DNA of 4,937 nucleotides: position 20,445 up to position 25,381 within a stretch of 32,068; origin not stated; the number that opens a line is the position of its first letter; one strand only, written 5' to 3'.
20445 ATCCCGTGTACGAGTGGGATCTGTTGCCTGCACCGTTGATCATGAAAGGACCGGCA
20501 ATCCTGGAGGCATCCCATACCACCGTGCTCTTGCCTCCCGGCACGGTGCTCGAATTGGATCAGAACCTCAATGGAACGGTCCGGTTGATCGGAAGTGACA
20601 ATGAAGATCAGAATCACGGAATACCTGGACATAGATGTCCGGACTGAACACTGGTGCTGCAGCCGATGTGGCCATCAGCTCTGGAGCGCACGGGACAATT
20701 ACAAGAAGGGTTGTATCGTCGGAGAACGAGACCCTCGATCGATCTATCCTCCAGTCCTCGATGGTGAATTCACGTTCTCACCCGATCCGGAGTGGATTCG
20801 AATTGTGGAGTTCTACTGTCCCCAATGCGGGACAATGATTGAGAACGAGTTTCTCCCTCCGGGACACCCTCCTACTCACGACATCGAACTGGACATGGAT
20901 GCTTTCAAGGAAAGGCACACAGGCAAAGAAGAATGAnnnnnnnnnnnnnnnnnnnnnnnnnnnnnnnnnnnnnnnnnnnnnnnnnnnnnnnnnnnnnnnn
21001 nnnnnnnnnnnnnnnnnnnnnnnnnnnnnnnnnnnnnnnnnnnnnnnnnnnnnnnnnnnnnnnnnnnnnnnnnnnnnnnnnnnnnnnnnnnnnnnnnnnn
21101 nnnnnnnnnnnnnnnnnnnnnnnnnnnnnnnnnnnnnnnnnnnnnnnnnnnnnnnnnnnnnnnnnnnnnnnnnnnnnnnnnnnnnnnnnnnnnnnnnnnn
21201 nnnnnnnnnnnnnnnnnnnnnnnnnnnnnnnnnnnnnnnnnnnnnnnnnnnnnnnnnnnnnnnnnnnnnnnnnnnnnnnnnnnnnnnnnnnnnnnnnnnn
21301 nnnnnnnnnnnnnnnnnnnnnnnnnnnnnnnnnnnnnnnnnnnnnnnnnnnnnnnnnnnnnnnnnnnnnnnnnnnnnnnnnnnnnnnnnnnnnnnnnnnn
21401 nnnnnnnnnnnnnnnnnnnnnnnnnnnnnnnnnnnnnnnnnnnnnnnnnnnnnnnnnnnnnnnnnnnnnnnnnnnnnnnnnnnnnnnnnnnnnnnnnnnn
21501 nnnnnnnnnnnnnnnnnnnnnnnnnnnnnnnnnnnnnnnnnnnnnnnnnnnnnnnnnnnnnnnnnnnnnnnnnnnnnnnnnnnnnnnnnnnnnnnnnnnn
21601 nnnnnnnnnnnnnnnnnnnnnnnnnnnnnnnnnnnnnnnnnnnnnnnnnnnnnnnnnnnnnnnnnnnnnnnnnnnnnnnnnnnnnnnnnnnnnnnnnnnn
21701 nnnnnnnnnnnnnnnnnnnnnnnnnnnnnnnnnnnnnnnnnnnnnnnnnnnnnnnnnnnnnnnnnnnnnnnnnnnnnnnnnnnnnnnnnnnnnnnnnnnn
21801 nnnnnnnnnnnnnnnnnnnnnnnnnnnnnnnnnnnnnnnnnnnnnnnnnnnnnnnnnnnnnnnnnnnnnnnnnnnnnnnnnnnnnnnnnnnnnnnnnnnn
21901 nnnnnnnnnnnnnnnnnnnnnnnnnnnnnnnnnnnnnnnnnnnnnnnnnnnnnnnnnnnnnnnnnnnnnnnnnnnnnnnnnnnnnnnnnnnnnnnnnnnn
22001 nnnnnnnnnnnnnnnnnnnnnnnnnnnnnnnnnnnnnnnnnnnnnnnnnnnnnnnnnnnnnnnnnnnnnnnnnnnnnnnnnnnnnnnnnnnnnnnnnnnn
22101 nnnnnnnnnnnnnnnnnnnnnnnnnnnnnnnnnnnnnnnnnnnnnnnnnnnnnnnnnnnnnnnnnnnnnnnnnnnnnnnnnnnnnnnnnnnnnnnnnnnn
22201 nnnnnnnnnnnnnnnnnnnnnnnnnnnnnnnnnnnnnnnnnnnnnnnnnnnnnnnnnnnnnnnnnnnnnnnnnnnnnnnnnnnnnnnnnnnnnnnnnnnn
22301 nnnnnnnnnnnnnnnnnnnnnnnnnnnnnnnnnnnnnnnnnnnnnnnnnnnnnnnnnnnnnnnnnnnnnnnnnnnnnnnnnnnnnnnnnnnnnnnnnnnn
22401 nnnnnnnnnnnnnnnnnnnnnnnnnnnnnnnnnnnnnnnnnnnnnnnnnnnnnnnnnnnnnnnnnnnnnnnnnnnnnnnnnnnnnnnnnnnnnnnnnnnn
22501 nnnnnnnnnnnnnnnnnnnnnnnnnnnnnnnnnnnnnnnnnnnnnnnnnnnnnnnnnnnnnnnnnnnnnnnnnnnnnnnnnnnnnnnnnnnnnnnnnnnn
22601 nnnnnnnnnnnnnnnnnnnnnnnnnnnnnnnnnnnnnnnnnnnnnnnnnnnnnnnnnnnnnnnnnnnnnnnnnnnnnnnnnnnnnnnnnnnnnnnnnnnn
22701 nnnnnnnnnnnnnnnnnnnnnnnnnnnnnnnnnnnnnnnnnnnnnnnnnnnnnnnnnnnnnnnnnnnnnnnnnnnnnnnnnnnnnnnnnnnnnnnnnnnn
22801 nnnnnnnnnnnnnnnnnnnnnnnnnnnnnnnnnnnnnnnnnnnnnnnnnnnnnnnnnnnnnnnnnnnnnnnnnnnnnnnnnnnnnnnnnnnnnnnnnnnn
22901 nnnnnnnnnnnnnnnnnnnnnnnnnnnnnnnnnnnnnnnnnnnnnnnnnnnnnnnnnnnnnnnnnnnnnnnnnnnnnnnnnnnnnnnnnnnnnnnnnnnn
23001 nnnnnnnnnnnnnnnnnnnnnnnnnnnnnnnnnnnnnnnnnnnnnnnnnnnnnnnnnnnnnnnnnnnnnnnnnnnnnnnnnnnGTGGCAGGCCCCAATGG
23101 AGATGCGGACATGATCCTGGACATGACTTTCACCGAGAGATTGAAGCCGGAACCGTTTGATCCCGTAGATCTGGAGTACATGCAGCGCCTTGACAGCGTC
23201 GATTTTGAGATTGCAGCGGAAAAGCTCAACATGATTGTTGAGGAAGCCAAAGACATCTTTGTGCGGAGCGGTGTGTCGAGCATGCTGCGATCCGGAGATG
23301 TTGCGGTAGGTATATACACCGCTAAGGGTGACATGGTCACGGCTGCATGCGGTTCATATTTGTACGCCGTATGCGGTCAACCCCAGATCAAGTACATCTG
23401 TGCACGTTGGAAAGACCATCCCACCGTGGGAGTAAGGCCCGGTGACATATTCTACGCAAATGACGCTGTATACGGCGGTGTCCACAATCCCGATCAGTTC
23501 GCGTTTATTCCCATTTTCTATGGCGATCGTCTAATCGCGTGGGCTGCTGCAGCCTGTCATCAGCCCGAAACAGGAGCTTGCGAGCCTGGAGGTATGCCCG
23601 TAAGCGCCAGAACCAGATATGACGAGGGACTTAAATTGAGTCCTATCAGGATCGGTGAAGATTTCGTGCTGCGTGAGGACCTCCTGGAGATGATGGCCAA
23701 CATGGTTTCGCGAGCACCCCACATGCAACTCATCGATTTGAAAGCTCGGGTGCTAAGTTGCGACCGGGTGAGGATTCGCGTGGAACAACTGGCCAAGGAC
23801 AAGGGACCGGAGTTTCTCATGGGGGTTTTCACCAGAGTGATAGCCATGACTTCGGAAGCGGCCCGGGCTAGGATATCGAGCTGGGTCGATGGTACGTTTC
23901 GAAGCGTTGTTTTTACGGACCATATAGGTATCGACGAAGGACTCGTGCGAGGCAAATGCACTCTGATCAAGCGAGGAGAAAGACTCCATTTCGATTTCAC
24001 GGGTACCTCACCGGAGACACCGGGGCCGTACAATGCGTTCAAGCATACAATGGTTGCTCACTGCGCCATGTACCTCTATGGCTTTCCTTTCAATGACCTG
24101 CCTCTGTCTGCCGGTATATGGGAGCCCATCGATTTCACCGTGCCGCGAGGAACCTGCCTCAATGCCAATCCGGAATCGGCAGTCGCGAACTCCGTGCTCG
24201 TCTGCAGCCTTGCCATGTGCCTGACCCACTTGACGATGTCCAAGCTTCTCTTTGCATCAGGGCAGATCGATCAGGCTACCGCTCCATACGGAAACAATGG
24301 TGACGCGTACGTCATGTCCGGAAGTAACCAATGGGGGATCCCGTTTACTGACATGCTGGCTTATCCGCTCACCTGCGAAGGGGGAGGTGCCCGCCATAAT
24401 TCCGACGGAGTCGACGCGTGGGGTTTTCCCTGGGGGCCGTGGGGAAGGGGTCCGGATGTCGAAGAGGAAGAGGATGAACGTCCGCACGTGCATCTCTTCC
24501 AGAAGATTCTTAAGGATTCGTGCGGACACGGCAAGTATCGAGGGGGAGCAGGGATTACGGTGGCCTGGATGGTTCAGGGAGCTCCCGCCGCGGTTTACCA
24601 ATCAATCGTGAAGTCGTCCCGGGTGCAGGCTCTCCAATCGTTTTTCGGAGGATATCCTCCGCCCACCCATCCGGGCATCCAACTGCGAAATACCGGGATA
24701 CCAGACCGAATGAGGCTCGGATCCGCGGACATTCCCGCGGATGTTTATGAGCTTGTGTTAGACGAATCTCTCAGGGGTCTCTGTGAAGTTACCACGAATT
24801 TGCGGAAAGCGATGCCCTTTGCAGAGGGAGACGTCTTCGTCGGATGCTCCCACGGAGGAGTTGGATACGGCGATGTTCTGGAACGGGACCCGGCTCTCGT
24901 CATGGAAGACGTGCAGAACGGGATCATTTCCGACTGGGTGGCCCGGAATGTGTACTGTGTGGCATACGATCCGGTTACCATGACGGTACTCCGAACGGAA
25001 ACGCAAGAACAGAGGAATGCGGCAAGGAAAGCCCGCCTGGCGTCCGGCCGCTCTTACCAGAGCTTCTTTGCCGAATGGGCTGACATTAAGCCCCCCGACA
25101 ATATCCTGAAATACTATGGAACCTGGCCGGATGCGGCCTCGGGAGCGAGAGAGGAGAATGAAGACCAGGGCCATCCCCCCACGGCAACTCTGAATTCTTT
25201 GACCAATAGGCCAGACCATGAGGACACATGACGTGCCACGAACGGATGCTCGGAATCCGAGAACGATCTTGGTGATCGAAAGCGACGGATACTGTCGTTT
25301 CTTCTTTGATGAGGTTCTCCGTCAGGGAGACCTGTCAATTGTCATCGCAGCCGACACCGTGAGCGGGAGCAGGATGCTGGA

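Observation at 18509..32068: Two tandem Apc-type (2x HyuA + Cys4 gamma + HyuB) ATP-dependent carboxylase/hydrolase gene sets of unknown substrate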

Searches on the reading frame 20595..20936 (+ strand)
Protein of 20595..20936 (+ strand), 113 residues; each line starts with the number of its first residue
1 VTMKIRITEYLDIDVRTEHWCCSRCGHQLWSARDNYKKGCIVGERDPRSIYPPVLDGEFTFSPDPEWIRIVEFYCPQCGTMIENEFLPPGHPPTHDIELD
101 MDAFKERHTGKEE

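Call 3: search_protein_families(library=pfam, proteins=[window:20595-20936:+], max_evalue=0.01)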
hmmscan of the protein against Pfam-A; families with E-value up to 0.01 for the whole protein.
window:20595-20936:+ (113 aa): 9 families
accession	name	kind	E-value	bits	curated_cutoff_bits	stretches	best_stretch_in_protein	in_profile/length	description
PF08882.16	Acetone_carb_G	-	1.1e-35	122.7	21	1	7-108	3-112/113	Acetone carboxylase gamma subunit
PF22747.2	Zn_ribbon_DUF2089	-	0.00025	21.5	27.6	1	69-88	9-28/32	DUF2089 zinc ribbon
PF08271.17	Zn_Ribbon_TF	-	0.00084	19.3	29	0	72-86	19-33/43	TFIIB zinc-binding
PF13248.11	Zn_ribbon_3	-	0.0023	17.8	27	0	72-82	2-11/26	zinc-ribbon domain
PF07754.17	HVO_2753_ZBP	-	0.0045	17.2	33.2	0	69-81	13-25/46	Small zinc finger protein HVO_2753-like, Zn-binding pocket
PF24292.1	DUF7479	-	0.0055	17.2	27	0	8-28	19-39/60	Domain of unknown function (DUF7479)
PF18439.7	zf_UBZ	-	0.0056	16.8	25.6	0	19-31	2-14/32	Ubiquitin-Binding Zinc Finger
PF14149.11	YhfH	-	0.0075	16.5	27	0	16-40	10-34/37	YhfH-like protein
PF25164.1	CoiA_N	-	0.0082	16.1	26.3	0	72-80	17-25/50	Competence protein CoiA, N-terminal domain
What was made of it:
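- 20595..20936 (+): B1: Cys4 gamma subunit of set 1 (111-113 aa). Acetone_carb_G E 1e-35 (call 3).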

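Call 9: search_protein_families(library=ncbifam, proteins=[window:20595-20936:+], max_evalue=0.001)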
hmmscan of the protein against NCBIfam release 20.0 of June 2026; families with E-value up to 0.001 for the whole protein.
window:20595-20936:+ (113 aa): 1 family
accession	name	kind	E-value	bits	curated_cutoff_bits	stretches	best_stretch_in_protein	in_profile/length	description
NF042974.2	AcphenoCarb_ApcB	equivalog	2.5e-51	172.9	250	1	1-108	1-108/128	acetophenone carboxylase subunit beta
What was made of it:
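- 20595..20936 (+): ApcB 173 bits (call 9).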

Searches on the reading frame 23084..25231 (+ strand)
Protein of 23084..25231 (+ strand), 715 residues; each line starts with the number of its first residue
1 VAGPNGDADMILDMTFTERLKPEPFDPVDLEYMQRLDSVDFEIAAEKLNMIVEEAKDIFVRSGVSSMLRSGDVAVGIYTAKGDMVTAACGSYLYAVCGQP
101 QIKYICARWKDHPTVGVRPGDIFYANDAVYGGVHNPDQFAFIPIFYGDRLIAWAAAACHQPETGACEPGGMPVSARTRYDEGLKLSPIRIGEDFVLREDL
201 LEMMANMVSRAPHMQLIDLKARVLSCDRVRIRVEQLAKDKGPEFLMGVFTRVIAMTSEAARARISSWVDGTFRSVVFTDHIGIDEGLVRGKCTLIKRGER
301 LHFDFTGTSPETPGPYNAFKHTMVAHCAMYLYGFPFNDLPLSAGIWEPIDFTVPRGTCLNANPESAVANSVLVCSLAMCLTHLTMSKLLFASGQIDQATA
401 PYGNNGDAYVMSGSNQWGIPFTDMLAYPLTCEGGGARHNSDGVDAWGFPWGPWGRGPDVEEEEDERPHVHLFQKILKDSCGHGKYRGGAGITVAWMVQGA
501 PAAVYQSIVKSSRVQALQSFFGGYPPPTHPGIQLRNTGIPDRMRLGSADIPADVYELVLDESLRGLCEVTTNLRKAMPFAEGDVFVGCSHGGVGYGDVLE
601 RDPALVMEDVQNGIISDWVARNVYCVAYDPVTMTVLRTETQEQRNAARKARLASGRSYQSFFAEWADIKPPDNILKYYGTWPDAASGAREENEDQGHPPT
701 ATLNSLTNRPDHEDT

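Call 3: search_protein_families(library=pfam, proteins=[window:23084-25231:+], max_evalue=0.01)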
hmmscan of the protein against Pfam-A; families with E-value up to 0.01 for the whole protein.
window:23084-25231:+ (715 aa): 1 family
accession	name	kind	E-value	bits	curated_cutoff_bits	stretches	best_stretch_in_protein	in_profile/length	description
PF02538.19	Hydantoinase_B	-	8.1e-87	292.3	26.8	1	37-597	1-518/519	Hydantoinase B/oxoprolinase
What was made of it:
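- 23084..25231 (+): D1: beta (apcD, HyuB-type) subunit of set 1 (706 aa from 23111). Hydantoinase_B E 8e-87 (call 3).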

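Call 9: search_protein_families(library=ncbifam, proteins=[window:23084-25231:+], max_evalue=0.001)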
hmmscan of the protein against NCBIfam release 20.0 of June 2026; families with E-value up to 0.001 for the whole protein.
window:23084-25231:+ (715 aa): 2 families
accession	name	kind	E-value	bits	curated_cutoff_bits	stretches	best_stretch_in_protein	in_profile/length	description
NF042976.1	AcphenoCarb_ApcD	equivalog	3e-195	650.5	1500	1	19-685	12-677/685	acetophenone carboxylase subunit delta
NF050157.1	CapLactmsBetCapB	equivalog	1.4e-36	126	1000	2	72-492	38-449/577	caprolactamase subunit beta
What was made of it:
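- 23084..25231 (+): ApcD 650 bits (call 9).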

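Call 42: search_solved_structures(query=window:23111-25231:+, max_evalue=1e-10, show_alignments=1)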
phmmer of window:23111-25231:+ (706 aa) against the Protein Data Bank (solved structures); distinct sequences matched with E-value up to 1e-10: 5.
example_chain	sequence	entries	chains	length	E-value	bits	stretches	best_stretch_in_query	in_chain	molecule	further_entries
5l9w_A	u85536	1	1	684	8.7e-182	609.4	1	10-676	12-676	Acetophenone carboxylase delta subunit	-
5m45_A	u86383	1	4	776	3.7e-43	151.1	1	44-645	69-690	Acetone carboxylase alpha subunit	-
5svb_A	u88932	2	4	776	1.1e-42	149.5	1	44-620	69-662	Acetone carboxylase alpha subunit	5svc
7hk5_A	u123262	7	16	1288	2.8e-25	92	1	35-483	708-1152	N-methylhydantoinase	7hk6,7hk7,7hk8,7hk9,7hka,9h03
6yra_B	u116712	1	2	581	1.1e-24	90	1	108-483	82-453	Hydantoinase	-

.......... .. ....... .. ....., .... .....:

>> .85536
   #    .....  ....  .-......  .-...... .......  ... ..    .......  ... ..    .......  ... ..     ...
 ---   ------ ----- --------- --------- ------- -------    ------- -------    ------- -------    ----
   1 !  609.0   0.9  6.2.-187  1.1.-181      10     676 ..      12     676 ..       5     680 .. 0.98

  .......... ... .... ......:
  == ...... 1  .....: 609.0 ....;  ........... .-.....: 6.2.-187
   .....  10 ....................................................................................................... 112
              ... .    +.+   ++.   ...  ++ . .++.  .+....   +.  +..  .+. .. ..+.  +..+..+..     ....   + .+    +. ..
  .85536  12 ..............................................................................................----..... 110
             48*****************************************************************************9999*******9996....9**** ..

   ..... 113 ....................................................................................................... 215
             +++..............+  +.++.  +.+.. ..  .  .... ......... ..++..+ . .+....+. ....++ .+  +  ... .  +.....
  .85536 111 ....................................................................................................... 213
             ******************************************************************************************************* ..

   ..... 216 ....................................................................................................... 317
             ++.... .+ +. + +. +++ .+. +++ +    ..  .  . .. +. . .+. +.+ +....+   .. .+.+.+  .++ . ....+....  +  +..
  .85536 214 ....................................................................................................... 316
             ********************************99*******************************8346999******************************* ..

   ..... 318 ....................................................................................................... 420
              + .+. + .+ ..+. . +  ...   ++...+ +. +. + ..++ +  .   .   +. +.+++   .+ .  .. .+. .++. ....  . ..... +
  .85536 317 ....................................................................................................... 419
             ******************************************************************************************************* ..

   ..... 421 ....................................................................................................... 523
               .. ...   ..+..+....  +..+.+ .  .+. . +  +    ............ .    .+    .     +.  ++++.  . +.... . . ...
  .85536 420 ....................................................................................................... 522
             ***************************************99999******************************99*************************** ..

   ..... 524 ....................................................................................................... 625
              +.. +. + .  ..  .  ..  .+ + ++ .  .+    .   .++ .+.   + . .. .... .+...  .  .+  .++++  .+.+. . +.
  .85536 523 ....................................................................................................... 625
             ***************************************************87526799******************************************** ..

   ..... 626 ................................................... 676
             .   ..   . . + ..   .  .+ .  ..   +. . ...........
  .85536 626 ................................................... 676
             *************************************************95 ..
